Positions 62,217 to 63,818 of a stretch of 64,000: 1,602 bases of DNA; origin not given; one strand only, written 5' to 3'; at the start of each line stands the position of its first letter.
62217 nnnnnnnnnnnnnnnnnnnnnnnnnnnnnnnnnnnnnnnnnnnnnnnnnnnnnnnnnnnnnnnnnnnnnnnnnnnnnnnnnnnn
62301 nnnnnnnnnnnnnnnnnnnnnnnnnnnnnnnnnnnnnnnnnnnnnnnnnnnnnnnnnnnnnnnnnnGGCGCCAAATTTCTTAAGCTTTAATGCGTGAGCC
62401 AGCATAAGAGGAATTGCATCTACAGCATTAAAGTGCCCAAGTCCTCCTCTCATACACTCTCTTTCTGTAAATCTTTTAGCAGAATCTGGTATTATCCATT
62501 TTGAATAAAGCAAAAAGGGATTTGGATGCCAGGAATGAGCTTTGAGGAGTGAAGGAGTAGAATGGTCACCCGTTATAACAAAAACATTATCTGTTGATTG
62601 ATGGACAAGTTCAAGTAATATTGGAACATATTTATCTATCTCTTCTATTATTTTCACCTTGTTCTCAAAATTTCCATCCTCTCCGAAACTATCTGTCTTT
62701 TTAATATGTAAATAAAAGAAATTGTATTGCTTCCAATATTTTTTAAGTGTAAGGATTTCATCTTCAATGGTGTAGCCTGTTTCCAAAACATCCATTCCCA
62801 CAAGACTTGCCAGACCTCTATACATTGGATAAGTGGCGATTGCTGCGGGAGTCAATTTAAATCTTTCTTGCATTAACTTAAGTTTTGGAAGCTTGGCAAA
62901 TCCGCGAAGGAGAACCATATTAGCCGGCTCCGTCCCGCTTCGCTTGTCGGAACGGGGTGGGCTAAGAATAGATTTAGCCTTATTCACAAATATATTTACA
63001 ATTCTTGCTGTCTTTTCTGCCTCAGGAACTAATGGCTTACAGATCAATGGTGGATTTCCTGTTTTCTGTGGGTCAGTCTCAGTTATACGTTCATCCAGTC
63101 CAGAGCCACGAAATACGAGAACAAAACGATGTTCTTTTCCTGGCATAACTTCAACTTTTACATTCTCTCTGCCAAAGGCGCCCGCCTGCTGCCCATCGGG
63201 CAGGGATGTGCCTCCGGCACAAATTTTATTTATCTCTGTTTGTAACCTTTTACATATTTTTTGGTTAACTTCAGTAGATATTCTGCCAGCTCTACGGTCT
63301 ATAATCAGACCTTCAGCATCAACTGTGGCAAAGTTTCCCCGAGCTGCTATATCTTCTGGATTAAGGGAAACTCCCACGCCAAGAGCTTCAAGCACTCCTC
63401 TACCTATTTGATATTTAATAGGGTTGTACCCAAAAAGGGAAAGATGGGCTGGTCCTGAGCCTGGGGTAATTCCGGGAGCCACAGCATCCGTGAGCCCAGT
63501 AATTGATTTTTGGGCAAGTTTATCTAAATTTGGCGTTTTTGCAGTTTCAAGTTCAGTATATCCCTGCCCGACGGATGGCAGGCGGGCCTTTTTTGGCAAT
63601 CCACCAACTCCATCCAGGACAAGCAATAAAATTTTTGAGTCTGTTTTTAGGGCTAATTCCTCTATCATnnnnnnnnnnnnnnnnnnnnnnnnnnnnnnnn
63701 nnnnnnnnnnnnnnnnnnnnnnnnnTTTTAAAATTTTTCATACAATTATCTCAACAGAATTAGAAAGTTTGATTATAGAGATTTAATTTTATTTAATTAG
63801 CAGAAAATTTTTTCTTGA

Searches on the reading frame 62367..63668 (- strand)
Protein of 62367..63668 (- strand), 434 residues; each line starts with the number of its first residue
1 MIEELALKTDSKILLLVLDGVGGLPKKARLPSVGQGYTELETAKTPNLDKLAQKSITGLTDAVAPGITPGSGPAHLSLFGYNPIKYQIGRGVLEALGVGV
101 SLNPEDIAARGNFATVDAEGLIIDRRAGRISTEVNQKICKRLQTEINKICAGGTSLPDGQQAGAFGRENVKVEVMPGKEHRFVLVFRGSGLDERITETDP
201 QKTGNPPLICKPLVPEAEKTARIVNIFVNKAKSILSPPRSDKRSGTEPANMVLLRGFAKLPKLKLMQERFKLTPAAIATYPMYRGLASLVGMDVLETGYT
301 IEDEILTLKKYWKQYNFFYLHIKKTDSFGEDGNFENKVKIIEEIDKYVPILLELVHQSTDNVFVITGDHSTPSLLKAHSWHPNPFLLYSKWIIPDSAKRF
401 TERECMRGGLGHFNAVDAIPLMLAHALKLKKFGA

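Call 84: search_solved_structures(query=window:62367-63668:-, show_alignments=2, max_evalue=1e-10)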
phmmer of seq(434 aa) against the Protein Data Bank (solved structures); distinct sequences matched with E-value up to 1e-10: 3.
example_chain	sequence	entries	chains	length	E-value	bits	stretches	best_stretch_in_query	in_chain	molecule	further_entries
2zkt_A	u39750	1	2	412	3.7e-72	246.6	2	179-434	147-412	2,3-bisphosphoglycerate-independent phosphoglycerate mutase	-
3idd_A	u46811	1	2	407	1.8e-59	204.9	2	173-433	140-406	2,3-bisphosphoglycerate-independent phosphoglycerate mutase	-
3kd8_A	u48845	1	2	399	5.1e-59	203.3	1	12-417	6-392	2,3-bisphosphoglycerate-independent phosphoglycerate mutase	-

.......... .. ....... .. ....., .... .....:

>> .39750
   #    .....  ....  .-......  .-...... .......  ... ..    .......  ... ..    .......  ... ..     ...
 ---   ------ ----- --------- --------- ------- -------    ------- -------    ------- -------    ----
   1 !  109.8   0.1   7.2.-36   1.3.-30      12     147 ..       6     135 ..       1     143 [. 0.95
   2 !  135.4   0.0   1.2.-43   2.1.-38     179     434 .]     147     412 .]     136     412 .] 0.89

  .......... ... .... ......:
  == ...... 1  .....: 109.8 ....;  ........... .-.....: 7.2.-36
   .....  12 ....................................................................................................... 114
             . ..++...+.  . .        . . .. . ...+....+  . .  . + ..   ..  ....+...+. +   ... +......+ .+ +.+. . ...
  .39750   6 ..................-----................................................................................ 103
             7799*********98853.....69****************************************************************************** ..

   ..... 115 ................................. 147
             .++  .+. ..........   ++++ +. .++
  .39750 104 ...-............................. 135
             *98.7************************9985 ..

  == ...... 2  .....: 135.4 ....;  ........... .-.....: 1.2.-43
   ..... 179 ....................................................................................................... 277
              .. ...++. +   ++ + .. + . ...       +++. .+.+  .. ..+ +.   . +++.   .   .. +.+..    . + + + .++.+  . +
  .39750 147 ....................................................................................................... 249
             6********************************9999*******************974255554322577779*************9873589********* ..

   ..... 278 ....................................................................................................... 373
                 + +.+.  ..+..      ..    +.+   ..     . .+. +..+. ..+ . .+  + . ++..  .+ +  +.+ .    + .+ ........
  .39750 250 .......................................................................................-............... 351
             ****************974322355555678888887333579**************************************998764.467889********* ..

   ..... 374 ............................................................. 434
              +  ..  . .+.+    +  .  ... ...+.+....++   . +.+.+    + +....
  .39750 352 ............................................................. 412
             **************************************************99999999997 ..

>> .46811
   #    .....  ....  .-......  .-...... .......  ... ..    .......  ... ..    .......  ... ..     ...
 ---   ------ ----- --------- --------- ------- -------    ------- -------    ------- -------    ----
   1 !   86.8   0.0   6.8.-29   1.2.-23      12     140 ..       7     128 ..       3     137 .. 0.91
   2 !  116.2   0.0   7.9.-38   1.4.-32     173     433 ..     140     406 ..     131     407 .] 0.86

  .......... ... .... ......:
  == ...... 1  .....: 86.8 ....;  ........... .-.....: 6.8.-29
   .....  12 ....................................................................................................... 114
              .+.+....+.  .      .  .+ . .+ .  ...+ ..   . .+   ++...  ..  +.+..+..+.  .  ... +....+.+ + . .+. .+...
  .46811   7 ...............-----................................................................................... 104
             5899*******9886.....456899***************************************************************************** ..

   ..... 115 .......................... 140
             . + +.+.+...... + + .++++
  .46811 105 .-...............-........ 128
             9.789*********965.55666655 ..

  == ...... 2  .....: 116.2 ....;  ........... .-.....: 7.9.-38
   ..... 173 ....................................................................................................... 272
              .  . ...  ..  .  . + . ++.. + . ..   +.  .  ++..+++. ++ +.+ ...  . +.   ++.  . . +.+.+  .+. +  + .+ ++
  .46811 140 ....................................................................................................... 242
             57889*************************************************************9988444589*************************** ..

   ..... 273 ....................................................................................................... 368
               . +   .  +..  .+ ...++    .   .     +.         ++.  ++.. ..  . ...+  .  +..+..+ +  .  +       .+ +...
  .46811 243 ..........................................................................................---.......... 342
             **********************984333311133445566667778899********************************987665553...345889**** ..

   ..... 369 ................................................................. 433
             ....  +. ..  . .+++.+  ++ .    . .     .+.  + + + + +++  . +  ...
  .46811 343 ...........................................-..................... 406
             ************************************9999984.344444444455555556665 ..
